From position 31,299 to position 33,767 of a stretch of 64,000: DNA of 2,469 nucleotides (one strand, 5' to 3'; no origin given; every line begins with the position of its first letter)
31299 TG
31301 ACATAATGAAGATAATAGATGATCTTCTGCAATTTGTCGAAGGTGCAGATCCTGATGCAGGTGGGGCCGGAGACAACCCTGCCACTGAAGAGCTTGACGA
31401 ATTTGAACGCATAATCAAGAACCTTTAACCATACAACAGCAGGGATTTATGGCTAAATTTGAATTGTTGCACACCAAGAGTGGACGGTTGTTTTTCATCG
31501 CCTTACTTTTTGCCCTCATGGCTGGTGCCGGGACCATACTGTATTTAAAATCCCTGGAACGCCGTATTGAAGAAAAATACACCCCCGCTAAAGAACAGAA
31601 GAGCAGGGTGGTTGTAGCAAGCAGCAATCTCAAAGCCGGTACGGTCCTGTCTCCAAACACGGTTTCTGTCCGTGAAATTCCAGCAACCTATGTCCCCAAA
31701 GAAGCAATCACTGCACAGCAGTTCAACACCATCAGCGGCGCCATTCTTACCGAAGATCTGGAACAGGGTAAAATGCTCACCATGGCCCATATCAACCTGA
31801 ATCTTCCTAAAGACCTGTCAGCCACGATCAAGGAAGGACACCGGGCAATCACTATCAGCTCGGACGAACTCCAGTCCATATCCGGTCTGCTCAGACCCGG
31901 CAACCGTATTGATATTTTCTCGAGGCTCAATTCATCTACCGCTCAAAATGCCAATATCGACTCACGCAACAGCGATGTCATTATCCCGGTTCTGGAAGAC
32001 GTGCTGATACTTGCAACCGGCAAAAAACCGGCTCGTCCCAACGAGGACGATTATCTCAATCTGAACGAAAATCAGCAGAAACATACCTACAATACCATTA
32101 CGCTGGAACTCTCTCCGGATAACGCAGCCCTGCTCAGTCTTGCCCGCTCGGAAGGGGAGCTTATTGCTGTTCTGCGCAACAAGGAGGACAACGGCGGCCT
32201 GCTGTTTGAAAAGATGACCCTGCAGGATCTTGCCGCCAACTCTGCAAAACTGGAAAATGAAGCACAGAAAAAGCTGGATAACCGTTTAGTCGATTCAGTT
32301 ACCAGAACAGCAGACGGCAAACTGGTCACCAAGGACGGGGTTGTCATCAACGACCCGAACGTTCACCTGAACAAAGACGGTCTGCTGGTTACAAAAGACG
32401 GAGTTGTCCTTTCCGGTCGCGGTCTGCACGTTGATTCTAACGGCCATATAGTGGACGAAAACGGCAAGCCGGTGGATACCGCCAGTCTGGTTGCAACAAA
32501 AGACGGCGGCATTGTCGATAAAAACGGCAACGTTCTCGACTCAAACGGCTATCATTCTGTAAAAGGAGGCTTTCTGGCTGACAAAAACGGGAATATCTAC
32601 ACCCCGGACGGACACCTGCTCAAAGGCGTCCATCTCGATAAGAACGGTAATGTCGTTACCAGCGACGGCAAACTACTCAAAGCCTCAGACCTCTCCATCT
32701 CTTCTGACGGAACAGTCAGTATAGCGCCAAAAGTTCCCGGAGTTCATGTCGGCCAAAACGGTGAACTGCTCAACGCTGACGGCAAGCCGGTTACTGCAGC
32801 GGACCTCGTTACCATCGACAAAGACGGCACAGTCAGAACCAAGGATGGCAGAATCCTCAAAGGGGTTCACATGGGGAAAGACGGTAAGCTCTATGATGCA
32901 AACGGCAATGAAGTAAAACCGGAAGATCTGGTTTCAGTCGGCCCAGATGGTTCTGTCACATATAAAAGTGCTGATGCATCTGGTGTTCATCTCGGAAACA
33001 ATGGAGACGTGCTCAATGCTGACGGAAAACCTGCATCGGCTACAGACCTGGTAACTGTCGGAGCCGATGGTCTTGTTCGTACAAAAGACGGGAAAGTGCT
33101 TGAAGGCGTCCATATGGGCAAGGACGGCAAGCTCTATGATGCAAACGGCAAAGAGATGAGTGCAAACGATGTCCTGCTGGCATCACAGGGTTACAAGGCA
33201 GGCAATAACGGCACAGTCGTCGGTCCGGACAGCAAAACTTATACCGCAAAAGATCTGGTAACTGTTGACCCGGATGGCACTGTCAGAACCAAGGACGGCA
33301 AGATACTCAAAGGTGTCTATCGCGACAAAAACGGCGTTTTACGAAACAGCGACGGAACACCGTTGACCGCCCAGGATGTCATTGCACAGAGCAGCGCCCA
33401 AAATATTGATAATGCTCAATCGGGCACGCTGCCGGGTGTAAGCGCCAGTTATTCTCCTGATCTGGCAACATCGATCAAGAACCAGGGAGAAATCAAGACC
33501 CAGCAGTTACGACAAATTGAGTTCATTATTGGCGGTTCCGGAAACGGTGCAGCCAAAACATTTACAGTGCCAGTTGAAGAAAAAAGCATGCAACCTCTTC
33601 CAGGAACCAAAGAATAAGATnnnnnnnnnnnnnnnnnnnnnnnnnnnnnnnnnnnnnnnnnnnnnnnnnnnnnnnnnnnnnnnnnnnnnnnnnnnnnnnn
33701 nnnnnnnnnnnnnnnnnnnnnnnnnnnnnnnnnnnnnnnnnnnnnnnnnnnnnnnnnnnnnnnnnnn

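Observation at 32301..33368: CpaB/RcpC carries a ~360-aa periplasmic repeat extension (KDG-type beta-hairpin-like repeats)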

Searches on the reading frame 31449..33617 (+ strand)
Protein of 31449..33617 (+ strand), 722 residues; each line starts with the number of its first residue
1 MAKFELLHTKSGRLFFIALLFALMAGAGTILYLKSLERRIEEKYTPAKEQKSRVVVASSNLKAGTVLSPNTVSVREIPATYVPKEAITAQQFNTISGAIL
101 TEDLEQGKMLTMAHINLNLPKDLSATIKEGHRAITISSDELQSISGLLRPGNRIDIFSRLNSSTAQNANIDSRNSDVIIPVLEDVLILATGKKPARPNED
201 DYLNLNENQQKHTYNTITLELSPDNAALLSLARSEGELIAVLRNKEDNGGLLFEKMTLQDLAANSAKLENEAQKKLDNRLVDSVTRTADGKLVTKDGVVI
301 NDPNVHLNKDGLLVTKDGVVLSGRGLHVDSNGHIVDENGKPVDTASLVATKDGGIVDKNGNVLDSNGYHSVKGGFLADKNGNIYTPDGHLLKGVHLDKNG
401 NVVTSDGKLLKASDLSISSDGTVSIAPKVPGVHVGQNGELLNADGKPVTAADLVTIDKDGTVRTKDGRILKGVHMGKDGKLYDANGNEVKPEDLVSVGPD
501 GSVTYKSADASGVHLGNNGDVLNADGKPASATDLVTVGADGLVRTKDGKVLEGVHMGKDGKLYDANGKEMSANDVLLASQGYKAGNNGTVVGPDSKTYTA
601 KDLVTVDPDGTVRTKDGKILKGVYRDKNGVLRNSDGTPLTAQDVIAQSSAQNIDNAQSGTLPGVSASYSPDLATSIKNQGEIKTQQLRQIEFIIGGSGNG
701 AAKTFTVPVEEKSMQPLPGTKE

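Call 3: search_protein_families(library=pfam, proteins=[window:31449-33617:+], max_evalue=0.01)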
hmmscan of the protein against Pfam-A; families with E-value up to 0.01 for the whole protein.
window:31449-33617:+ (722 aa): 5 families
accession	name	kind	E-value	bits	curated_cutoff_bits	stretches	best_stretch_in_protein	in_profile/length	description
PF16976.10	RcpC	-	1.7e-22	79.9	28.8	1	122-243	2-114/114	Flp pilus assembly protein RcpC/CpaB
PF22692.1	LlgE_F_G_D1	-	7.3e-09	36.1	27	1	378-425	12-47/64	Flagellar hook protein FlgE/F/G D1 domain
PF08666.17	SAF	-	1.3e-08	35.7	21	1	53-115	2-62/63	SAF domain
PF13144.11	ChapFlgA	-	8.3e-05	23.1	23.8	1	53-115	2-60/122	Chaperone for flagella basal body P-ring formation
PF12396.14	DUF3659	-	0.0089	16.3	24.8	0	325-367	5-49/61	Protein of unknown function (DUF3659)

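Call 4: search_protein_families(library=ncbifam, proteins=[window:31449-33617:+], max_evalue=0.1)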
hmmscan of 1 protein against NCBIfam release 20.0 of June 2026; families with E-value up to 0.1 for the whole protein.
window:31449-33617:+ (722 aa): 6 families
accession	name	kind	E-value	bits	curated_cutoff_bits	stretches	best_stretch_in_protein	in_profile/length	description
TIGR03177.1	pilus_cpaB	equivalog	4.4e-42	144.1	71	1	17-272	2-229/262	Flp pilus assembly protein CpaB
TIGR03170.1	flgA_cterm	equivalog_domain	2.2e-07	30.9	54.65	1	49-115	10-74/137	flagellar basal body P-ring formation chaperone FlgA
TIGR02490.1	flgF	equivalog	0.00047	19.8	178.5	0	376-471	87-177/218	flagellar basal-body rod protein FlgF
NF009867.0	PRK13328.1-3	equivalog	0.0019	17.6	451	0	596-656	148-211/278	type III pantothenate kinase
NF004242.0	PRK05682.2-1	equivalog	0.0042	15.9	365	1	280-412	43-149/422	flagellar hook protein FlgE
NF037934.1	holdfast_HfaA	equivalog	0.0044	17.4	50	0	390-423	28-61/115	holdfast anchoring protein HfaA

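Call 8: find_homologous_proteins(query=window:31449-33614:+, max_evalue=0.00001)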
Query window:31449-33614:+ (722 aa): 176 proteins with E <= 0.00001 among 8000 candidates; the best 120 are listed.
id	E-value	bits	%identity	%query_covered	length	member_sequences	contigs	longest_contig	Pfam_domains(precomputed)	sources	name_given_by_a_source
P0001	0.0e+0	1560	100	100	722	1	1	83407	PF08666.18,PF22692.2,PF16976.11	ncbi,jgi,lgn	-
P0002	0.0e+0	1382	88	100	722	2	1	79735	PF08666.18,PF22692.2,PF16976.11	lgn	-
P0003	0.0e+0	1367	86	100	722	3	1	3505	PF08666.18,PF22692.2,PF16976.11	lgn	-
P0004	2.9e-268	910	63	80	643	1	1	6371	PF08666.18,PF22692.2,PF16976.11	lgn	-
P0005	7.3e-210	717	48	89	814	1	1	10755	PF08666.18,PF22692.2,PF12396.15,PF16976.11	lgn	-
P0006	2.4e-209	715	49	98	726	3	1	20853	PF20606.4,PF22692.2,PF12396.15,PF16976.11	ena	-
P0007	6.9e-209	714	46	95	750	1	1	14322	PF08666.18,PF22692.2,PF16976.11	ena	-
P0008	1.3e-208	713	50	97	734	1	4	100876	PF22692.2,PF12396.15,PF16976.11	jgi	jgi:pilus assembly protein CpaB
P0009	1.6e-208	713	48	98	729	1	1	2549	PF08666.18,PF22692.2,PF12396.15,PF16976.11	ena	-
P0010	3.4e-208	711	48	98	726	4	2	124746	PF08666.18,PF22692.2,PF12396.15,PF16976.11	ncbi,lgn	-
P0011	5.8e-208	711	47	98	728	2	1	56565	PF08666.18,PF22692.2,PF12396.15,PF16976.11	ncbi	-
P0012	5.3e-206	704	50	97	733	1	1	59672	PF08666.18,PF22692.2,PF12396.15,PF16976.11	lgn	-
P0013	2.4e-205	702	48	98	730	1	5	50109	PF08666.18,PF13144.12,PF22692.2,PF12396.15,PF16976.11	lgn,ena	-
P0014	9.9e-204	697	47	98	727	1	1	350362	PF08666.18,PF13144.12,PF22692.2,PF12396.15,PF16976.11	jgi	jgi:pilus assembly protein CpaB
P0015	2.1e-202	692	48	98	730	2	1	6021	PF08666.18,PF22692.2,PF12396.15,PF16976.11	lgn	-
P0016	2.8e-201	689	48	98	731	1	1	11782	PF08666.18,PF22692.2,PF16976.11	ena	-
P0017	5.7e-199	681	45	98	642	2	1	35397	PF08666.18,PF22692.2,PF16976.11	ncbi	-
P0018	2.4e-198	679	48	98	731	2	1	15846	PF08666.18,PF22692.2,PF12396.15,PF16976.11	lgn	-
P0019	8.9e-198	677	49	97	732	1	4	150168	PF22692.2,PF16976.11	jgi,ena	-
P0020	2.2e-197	676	48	98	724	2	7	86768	PF22692.2,PF12396.15,PF16976.11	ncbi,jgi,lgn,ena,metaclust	metaclust:\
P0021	4.9e-197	675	47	99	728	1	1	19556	PF08666.18,PF22692.2,PF12396.15,PF16976.11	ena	-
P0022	5.3e-197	674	48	98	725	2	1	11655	PF08666.18,PF22692.2,PF12396.15,PF16976.11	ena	-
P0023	2.5e-196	672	50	78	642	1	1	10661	PF08666.18,PF22692.2,PF16976.11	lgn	-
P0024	1.5e-195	670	51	78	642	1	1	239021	PF08666.18,PF22692.2,PF16976.11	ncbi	ncbi:MAG: Flp pilus assembly protein CpaB [Desulfobulbaceae bacterium]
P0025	8.5e-195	667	47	76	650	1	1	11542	PF08666.18,PF22692.2,PF16976.11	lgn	-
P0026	8.6e-195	667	48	79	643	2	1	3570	PF08666.18,PF22692.2,PF12396.15,PF16976.11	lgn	-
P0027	1.1e-193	664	48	78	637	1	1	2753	PF08666.18,PF22692.2,PF16976.11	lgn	-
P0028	1.3e-192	660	46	79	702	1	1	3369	PF08666.18,PF22692.2,PF12396.15,PF16976.11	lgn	-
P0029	1.5e-191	656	50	80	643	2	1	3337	PF08666.18,PF22692.2,PF12396.15,PF16976.11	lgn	-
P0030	2.3e-191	656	48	79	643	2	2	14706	PF22692.2,PF12396.15,PF16976.11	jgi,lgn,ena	-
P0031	7.1e-189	648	46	97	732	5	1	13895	PF08666.18,PF22692.2,PF16976.11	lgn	-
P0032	3.1e-188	645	50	84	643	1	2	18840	PF08666.18,PF22692.2,PF16976.11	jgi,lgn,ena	-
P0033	1.3e-187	643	47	98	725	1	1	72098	PF08666.18,PF22692.2,PF16976.11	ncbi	-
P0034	3.4e-186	639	50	81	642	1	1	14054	PF08666.18,PF22692.2,PF12396.15,PF16976.11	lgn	-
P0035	3.6e-186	639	48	81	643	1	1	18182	PF08666.18,PF22692.2,PF12396.15,PF16976.11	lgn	-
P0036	8.1e-185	634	47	80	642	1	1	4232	PF08666.18,PF22692.2,PF12396.15,PF16976.11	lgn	-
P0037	6.1e-182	625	49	79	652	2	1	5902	PF22692.2,PF12396.15,PF16976.11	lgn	-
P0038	4.7e-181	622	43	98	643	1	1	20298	PF22692.2,PF16976.11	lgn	-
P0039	5.8e-181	621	46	97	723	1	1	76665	PF08666.18,PF13144.12,PF22692.2,PF16976.11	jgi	jgi:pilus assembly protein CpaB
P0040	6.1e-181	621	48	80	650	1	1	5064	PF08666.18,PF22692.2,PF16976.11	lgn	-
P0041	9.5e-181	621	45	98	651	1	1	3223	PF08666.18,PF22692.2,PF16976.11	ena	-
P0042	1.1e-179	617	48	81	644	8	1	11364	PF22692.2,PF12396.15,PF16976.11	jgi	jgi:pilus assembly protein CpaB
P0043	4.5e-179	615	49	79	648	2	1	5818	PF08666.18,PF22692.2,PF16976.11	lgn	-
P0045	7.7e-179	614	49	79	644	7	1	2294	PF22692.2,PF12396.15,PF16976.11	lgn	-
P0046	2.8e-178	613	51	77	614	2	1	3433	PF08666.18,PF22692.2,PF16976.11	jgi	-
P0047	7.6e-178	611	44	95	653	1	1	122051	PF08666.18,PF22692.2,PF12396.15,PF16976.11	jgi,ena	-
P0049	1.6e-177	610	44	97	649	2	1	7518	PF08666.18,PF22692.2,PF16976.11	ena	-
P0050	8.5e-177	608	42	99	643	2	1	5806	PF08666.18,PF22692.2,PF12396.15,PF16976.11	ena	-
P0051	1.5e-176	607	42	98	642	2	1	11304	PF08666.18,PF22692.2,PF12396.15,PF16976.11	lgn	-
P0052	2.1e-176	606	43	97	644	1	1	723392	PF08666.18,PF22692.2,PF16976.11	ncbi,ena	-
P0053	9.8e-176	604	51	80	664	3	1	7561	PF08666.18,PF22692.2,PF16976.11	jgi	-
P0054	1.9e-174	600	43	95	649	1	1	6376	PF27023.1,PF08666.18,PF22692.2,PF12396.15,PF16976.11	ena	-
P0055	3.2e-174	599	43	98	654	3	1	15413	PF22692.2,PF12396.15,PF16976.11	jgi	jgi:pilus assembly protein CpaB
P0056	8.0e-174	598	42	97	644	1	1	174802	PF20606.4,PF08666.18,PF22692.2,PF16976.11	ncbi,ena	-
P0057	2.7e-173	596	50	75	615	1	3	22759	PF22692.2,PF12396.15,PF16976.11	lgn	-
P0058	2.9e-172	593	47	78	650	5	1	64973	PF08666.18,PF22692.2,PF16976.11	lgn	-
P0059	3.0e-170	586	52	68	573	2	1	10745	PF08666.18,PF22692.2,PF12396.15,PF16976.11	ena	-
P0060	5.3e-166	572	51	68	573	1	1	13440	PF08666.18,PF22692.2,PF12396.15,PF16976.11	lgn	-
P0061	1.4e-165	571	54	68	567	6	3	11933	PF08666.18,PF22692.2,PF12396.15,PF16976.11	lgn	-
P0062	1.1e-163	564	45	76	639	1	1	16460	PF08666.18,PF22692.2,PF16976.11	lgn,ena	-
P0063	4.6e-163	562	50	67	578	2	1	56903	PF08666.18,PF22692.2,PF12396.15,PF16976.11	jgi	jgi:pilus assembly protein CpaB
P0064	3.8e-162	559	44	97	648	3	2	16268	PF08666.18,PF22692.2,PF12396.15,PF16976.11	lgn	-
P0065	6.5e-160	552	52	67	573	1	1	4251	PF08666.18,PF22692.2,PF12396.15,PF16976.11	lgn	-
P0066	8.1e-158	545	49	82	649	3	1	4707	PF08666.18,PF22692.2,PF12396.15,PF16976.11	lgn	-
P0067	9.4e-157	541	46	72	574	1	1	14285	PF22692.2,PF12396.15,PF16976.11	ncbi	ncbi:Flp pilus assembly protein CpaB [Desulfomarina sp.]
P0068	1.0e-155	538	51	68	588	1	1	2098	PF08666.18,PF22692.2,PF12396.15,PF16976.11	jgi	jgi:pilus assembly protein CpaB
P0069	7.4e-154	532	49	67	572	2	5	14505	PF22692.2,PF16976.11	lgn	-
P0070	1.8e-153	531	48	66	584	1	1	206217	PF08666.18,PF22692.2,PF12396.15,PF16976.11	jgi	-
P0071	6.1e-151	522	51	68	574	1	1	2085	PF08666.18,PF22692.2,PF12396.15,PF16976.11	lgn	-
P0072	2.8e-150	520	48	67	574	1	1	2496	PF08666.18,PF13144.12,PF22692.2,PF16976.11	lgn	-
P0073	5.9e-145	502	47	74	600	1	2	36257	PF08666.18,PF22692.2,PF12396.15,PF16976.11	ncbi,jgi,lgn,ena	-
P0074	2.5e-144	500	42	94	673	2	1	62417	PF08666.18,PF16976.11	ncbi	-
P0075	1.7e-142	494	49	66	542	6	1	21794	PF08666.18,PF22692.2,PF16976.11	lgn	-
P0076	4.8e-142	493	50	66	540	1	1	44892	PF08666.18,PF22692.2,PF16976.11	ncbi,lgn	-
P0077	1.3e-141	491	42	78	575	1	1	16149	PF08666.18,PF22692.2,PF16976.11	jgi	-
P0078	7.6e-140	486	48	68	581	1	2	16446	PF22692.2,PF12396.15,PF16976.11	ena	-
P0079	2.3e-139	484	48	66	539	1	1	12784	PF08666.18,PF22692.2,PF16976.11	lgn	-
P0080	6.3e-138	479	48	65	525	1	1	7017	PF22692.2,PF12396.15,PF16976.11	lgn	-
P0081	9.4e-134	465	49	62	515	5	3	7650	PF08666.18,PF22692.2,PF16976.11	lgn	-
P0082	4.5e-131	457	50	62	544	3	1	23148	PF22692.2,PF16976.11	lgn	-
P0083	1.1e-121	426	41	76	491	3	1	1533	PF22692.2,PF12396.15,PF16976.11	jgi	jgi:pilus assembly protein CpaB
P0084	2.2e-99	352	34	85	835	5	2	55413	PF20606.4,PF08666.18,PF22692.2,PF12396.15,PF16976.11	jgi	-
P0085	2.6e-97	345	34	85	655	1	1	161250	PF20606.4,PF08666.18,PF22692.2,PF12396.15,PF16976.11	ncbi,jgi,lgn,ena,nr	ncbi:MAG TPA: Flp pilus assembly protein CpaB [Gammaproteobacteria bacterium]|nr:Flp pilus assembly 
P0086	7.9e-97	343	33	95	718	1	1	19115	PF20606.4,PF08666.18,PF22692.2,PF12396.15,PF16976.11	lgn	-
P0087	1.2e-94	336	33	85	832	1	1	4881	PF08666.18,PF22692.2,PF16976.11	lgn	-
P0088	3.0e-94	335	35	86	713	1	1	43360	PF08666.18,PF12396.15,PF16976.11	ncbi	-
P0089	3.7e-91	325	34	94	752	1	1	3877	PF26361.1,PF20606.4,PF25020.2,PF08666.18,PF02749.23,PF22692.2,PF16976.11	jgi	jgi:pilus assembly protein CpaB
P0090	4.0e-90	321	35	79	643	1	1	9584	PF20606.4,PF08666.18,PF22692.2,PF12396.15,PF16976.11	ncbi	ncbi:MAG: Flp pilus assembly protein CpaB [Cryomorphaceae bacterium]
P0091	4.5e-90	321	35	79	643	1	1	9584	PF20606.4,PF08666.18,PF22692.2,PF12396.15,PF16976.11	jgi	jgi:Flp pilus assembly protein CpaB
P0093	2.9e-89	318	36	75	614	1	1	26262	PF27023.1,PF08666.18,PF22692.2,PF12396.15,PF16976.11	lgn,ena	-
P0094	5.2e-89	318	34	86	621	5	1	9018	PF20606.4,PF08666.18,PF22692.2,PF12396.15,PF16976.11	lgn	-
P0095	1.3e-88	316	36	69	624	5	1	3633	PF08666.18,PF22692.2,PF12396.15,PF16976.11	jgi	-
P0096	3.6e-88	315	34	86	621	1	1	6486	PF20606.4,PF08666.18,PF22692.2,PF12396.15,PF16976.11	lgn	-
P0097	1.0e-86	310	33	83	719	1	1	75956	PF20606.4,PF27023.1,PF08666.18,PF22692.2,PF12396.15,PF16976.11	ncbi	-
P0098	1.1e-86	310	36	68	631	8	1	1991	PF20606.4,PF08666.18,PF22692.2,PF12396.15,PF16976.11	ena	-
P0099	1.1e-86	310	35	79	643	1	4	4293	PF20606.4,PF08666.18,PF22692.2,PF12396.15,PF16976.11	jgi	jgi:Flp pilus assembly protein CpaB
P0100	2.1e-86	309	34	86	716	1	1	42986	PF08666.18,PF22692.2,PF20067.6,PF12396.15,PF16976.11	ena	-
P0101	3.8e-85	305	35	76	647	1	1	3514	PF20606.4,PF08666.18,PF13144.12,PF22692.2,PF16976.11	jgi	jgi:pilus assembly protein CpaB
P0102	8.1e-84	300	33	79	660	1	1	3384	PF20606.4,PF08666.18,PF22692.2,PF12396.15,PF16976.11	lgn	-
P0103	5.0e-83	298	33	80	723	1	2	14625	PF08666.18,PF22692.2,PF16976.11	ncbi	-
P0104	7.2e-83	297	32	79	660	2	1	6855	PF08666.18,PF22692.2,PF12396.15,PF16976.11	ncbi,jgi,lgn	-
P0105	2.2e-82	296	33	80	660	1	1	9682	PF20606.4,PF08666.18,PF22692.2,PF12396.15,PF16976.11,PF25324.2,PF00122.26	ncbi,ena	-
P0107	8.3e-81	290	34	72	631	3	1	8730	PF20606.4,PF22692.2,PF12396.15,PF16976.11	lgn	-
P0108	1.2e-80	290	32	86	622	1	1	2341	PF08666.18,PF22692.2,PF12396.15,PF16976.11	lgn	-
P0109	6.6e-80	288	32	86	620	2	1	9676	PF20606.4,PF08666.18,PF22692.2,PF12396.15,PF16976.11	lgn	-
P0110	9.2e-80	287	36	72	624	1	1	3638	PF20606.4,PF08666.18,PF22692.2,PF12396.15,PF16976.11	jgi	jgi:pilus assembly protein CpaB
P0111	7.4e-79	284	36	76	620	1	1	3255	PF08666.18,PF22692.2,PF12396.15,PF16976.11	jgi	jgi:Flp pilus assembly protein CpaB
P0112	8.8e-79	284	35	64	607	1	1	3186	PF20606.4,PF08666.18,PF22692.2,PF16976.11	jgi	jgi:pilus assembly protein CpaB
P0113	1.5e-78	283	37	66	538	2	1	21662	PF20606.4,PF08666.18,PF22692.2,PF16976.11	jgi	-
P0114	1.1e-75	274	36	75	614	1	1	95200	PF08666.18,PF22692.2,PF12396.15,PF16976.11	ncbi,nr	ncbi:MAG TPA: Flp pilus assembly protein CpaB [Gammaproteobacteria bacterium]|nr:Flp pilus assembly 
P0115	2.5e-75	272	35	68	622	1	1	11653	PF08666.18,PF22692.2,PF12396.15,PF16976.11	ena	-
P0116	2.8e-75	272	35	76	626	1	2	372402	PF08666.18,PF22692.2,PF12396.15,PF16976.11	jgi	jgi:Flp pilus assembly protein CpaB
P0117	2.4e-74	269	36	65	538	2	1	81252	PF20606.4,PF08666.18,PF22692.2,PF16976.11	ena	-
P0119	2.0e-73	266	30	78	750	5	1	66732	PF20606.4,PF08666.18,PF20003.5,PF22692.2,PF12396.15,PF16976.11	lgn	-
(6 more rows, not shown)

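Call 9: search_solved_structures(query=window:31449-33614:+, max_evalue=1, show_alignments=3)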
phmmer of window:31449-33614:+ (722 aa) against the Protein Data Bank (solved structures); distinct sequences matched with E-value up to 1: 1.
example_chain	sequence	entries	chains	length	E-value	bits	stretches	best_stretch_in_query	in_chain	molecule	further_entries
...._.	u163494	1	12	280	0.00069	21.3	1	50-249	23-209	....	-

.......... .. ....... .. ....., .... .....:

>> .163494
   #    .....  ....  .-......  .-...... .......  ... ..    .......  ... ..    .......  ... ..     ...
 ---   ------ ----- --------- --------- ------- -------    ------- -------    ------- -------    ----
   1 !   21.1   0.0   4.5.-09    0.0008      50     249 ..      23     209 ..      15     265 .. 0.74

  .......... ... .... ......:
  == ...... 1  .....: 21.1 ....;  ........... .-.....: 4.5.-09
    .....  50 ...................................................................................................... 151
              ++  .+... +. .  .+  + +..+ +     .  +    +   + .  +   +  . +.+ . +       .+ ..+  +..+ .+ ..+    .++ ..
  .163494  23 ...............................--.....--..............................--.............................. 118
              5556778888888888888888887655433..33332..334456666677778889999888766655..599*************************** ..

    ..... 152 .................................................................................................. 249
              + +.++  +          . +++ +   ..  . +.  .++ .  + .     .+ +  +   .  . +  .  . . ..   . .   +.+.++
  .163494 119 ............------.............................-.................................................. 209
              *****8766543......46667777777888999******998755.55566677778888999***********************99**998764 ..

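Call 10: list_cluster_members(proteins=[P0001, P0010, P0011, P0017, P0033, P0052, P0074, P0088, P0103, P0020])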
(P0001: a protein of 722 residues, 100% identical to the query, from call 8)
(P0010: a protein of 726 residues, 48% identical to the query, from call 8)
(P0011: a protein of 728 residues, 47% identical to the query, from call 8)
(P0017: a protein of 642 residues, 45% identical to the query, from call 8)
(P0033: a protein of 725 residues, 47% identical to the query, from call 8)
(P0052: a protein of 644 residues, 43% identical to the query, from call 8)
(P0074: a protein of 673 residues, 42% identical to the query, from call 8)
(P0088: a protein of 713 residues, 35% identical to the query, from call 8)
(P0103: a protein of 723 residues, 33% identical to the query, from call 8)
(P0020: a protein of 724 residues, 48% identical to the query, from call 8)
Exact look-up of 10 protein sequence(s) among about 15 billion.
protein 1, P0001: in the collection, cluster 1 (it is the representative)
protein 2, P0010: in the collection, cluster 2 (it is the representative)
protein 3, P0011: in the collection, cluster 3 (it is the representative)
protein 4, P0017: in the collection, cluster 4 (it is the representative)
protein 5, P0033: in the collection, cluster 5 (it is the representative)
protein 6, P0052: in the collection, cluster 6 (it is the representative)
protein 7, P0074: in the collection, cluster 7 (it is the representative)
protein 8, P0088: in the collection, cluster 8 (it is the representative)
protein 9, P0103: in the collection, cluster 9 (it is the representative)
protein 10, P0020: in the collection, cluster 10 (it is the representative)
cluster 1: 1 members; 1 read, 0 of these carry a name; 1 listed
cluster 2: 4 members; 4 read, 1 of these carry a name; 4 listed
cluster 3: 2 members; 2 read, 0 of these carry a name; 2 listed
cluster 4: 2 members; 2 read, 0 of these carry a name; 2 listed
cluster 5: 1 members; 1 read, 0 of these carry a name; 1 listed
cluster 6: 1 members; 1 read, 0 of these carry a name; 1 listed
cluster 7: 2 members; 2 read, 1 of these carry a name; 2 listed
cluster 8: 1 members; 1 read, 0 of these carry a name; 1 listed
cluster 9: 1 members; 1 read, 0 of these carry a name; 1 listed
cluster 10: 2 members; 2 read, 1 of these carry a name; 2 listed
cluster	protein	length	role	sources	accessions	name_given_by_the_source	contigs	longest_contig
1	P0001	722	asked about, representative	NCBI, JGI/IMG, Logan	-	-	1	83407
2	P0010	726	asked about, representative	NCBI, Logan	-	-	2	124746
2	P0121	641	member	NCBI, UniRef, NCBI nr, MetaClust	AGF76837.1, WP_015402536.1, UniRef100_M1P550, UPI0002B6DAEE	Flp pilus assembly protein CpaB [Desulfocapsa sulfexigens DSM 10523] | Flp pilus assembly protein CpaB n=1 Tax=Desulfocapsa sulfexigens (strain DSM 10523 / ... | Flp pilus assembly protein CpaB [Desulfocapsa sulfexigens]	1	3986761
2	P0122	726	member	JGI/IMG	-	-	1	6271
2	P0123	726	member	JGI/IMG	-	-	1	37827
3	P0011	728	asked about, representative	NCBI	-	-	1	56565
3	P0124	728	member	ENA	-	-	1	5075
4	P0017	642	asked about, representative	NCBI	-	-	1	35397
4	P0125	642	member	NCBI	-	-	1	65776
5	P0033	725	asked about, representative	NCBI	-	-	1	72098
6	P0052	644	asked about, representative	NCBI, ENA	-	-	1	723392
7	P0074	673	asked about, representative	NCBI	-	-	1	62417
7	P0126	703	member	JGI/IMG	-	pilus assembly protein CpaB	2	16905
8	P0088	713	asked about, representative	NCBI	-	-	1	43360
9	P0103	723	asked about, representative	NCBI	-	-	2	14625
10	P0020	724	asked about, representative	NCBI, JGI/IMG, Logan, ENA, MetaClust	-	\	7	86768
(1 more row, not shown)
